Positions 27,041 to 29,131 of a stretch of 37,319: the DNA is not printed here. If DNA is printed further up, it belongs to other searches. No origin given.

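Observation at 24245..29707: cooF-cooS followed by a HydBC/HoxEFU-type flavin module with no hydrogenase or FDH partner: candidate NAD(P)-linked or electron-bifurcating CO dehydrogenase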

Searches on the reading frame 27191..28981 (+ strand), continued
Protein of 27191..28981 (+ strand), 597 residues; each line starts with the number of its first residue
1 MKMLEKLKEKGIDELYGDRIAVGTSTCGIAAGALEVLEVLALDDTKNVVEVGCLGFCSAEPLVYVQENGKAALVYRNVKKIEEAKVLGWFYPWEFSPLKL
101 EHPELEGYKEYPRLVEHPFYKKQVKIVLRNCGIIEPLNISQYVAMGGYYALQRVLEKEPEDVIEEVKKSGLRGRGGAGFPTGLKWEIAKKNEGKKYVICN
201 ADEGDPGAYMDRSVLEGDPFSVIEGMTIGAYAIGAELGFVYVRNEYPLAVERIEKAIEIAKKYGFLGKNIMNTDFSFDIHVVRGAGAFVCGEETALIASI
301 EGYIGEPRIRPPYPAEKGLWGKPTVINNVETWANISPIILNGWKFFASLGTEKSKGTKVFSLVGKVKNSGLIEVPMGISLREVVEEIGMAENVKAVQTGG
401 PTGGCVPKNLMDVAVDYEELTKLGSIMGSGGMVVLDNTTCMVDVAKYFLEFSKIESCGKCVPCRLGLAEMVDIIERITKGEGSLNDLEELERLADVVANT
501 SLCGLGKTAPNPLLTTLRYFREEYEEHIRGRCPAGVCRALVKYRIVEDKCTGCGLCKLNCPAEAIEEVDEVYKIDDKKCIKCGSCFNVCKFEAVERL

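Call 35: search_solved_structures(query=window:27191-28981:+, max_evalue=1e-170, show_alignments=5)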
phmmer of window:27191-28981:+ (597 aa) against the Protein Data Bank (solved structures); distinct sequences matched with E-value up to 1e-170: 9.
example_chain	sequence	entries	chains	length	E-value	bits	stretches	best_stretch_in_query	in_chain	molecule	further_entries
7t2r_B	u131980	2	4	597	4.2e-211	705.8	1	28-595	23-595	NiFe hydrogenase subunit B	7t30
9n5u_B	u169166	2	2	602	6.5e-210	701.8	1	19-595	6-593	NfnB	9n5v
9bov_B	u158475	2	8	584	4.9e-209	698.9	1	19-594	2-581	NADH dehydrogenase (Quinone)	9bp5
7q4v_B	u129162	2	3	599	6.8e-202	675.4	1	42-595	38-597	Iron hydrogenase HydB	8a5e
8oh5_B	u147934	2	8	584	3.4e-201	673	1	19-594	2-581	NAD-reducing hydrogenase subunit HoxF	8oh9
8a6t_B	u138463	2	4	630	4.8e-191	639.5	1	47-593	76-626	Electron bifurcating hydrogenase subunit HydB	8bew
7q4w_B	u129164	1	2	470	4.2e-190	636.4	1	138-595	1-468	Iron hydrogenase HydB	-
9mqx_B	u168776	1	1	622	4.3e-187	626.5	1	19-593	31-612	NADH:ubiquinone oxidoreductase, NADH-binding (51 kD) subunit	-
7p5h_B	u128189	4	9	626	1.1e-174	585.4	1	42-595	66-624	Fe-hydrogenase, subunit beta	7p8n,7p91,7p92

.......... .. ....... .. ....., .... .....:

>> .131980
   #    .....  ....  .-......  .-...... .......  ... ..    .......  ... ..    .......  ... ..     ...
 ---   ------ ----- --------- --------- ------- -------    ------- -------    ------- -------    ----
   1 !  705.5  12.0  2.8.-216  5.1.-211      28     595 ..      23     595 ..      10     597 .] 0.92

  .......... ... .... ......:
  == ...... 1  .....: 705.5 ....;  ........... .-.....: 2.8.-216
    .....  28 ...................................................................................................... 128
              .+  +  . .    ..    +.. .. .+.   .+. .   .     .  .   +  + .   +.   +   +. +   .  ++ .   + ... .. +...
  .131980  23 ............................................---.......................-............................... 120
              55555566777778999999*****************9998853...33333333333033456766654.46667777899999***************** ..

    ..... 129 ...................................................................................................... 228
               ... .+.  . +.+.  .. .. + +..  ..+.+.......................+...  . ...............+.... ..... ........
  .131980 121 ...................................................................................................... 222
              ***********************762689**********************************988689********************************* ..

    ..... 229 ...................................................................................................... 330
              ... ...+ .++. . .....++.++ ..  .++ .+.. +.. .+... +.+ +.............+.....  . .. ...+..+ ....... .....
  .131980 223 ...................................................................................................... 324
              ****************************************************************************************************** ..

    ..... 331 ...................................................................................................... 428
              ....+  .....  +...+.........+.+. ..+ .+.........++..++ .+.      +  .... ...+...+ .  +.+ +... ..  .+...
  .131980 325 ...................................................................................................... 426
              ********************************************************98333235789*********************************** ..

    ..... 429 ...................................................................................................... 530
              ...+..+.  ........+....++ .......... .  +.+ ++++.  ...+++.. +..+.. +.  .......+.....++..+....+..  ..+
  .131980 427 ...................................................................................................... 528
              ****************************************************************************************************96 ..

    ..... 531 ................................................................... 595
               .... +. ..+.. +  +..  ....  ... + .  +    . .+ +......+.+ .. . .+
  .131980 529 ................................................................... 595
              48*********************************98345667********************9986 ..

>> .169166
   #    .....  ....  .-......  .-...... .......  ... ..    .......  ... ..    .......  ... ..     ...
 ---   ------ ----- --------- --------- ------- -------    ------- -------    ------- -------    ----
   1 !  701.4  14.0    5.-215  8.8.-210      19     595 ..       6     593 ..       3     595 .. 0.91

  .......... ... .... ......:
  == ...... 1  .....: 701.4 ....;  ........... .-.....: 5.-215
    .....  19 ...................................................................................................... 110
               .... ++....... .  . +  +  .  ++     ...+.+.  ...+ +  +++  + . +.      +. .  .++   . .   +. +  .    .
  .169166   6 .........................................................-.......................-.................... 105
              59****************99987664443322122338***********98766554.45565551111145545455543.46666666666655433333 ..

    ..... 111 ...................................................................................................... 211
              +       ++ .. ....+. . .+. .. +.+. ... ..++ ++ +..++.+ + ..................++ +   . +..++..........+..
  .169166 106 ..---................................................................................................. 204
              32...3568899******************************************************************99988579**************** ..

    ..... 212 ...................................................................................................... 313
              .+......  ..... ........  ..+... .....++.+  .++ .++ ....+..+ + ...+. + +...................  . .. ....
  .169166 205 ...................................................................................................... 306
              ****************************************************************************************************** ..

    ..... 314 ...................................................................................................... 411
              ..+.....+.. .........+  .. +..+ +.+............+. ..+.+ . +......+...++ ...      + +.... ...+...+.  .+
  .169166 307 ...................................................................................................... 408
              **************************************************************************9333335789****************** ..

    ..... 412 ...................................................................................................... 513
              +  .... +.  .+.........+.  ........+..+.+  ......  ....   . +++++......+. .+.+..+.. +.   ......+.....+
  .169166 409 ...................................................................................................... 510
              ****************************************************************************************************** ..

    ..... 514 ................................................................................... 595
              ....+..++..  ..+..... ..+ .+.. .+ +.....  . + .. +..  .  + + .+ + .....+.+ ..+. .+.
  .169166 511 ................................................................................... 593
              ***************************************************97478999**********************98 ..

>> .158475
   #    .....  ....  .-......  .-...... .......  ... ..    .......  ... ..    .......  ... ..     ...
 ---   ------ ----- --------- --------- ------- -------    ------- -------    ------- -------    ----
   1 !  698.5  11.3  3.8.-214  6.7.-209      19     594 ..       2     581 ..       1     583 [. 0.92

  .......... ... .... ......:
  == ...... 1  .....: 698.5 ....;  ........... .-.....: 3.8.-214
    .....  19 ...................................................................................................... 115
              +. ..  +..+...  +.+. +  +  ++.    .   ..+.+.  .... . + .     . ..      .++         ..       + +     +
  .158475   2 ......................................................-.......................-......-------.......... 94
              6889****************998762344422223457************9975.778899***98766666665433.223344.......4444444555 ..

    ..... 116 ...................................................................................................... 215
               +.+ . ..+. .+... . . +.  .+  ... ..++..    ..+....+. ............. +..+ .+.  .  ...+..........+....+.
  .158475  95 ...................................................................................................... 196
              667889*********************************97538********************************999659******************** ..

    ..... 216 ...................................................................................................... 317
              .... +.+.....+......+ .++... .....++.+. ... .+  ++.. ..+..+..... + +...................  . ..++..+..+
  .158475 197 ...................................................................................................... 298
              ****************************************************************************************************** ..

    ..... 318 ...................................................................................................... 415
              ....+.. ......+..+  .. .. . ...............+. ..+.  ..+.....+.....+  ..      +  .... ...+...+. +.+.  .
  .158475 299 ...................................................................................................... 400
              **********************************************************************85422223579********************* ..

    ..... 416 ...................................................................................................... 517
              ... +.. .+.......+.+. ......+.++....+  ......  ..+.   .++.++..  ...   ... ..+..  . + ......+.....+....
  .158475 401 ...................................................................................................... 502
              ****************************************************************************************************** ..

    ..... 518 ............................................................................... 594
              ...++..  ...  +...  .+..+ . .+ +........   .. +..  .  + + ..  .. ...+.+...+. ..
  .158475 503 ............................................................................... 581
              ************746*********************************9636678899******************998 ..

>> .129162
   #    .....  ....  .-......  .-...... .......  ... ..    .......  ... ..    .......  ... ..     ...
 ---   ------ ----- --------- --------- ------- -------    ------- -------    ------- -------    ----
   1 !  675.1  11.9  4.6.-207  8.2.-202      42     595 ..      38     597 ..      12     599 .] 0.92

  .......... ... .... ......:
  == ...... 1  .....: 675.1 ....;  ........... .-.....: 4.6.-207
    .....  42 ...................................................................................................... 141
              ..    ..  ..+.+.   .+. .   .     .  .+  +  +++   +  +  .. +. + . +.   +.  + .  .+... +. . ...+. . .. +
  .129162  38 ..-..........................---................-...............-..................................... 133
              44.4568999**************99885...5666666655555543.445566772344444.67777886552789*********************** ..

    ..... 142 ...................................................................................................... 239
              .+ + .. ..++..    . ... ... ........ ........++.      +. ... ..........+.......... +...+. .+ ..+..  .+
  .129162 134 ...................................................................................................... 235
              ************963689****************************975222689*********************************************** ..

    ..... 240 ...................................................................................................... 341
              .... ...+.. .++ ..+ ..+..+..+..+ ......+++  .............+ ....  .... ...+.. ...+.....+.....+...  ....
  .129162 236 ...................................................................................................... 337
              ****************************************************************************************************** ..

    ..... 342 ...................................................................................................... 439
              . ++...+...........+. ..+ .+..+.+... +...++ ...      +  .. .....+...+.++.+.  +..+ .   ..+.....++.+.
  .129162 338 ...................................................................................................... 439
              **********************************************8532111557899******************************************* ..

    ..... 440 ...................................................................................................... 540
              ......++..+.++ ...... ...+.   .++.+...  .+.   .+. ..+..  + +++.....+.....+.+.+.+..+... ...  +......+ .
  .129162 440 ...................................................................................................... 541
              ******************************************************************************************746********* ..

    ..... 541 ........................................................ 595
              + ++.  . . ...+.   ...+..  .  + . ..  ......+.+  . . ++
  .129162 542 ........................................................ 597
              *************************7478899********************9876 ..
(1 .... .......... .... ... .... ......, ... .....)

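Call 71: list_cluster_members(proteins=[P0007, P0003, P0011])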
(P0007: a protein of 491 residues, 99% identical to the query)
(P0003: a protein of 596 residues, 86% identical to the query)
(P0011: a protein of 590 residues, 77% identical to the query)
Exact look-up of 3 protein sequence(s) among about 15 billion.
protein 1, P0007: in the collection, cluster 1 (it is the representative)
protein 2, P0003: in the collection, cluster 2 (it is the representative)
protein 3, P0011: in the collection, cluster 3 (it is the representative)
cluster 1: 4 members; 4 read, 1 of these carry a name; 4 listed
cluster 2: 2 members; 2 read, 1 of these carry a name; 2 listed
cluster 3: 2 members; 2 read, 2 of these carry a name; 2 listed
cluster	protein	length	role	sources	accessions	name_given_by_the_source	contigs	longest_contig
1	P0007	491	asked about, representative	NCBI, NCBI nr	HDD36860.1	MAG TPA: 4Fe-4S dicluster domain-containing protein, partial [Archaeoglobus veneficus] | 4Fe-4S dicluster domain-containing protein [Archaeoglobus veneficus]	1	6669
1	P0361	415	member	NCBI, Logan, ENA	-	-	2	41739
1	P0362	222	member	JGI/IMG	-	-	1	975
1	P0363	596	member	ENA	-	-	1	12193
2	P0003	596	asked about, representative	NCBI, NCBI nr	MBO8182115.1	MAG: 4Fe-4S binding protein [Archaeoglobus sp.] | 4Fe-4S binding protein [Archaeoglobus sp.]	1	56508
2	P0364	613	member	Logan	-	-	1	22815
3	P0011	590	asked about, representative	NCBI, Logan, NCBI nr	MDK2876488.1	MAG: NADH-quinone oxidoreductase subunit [Archaeoglobaceae archaeon] | NADH-quinone oxidoreductase subunit [Archaeoglobaceae archaeon]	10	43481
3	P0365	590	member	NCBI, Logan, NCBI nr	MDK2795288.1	MAG: NADH-quinone oxidoreductase subunit [Archaeoglobaceae archaeon] | NADH-quinone oxidoreductase subunit [Archaeoglobaceae archaeon]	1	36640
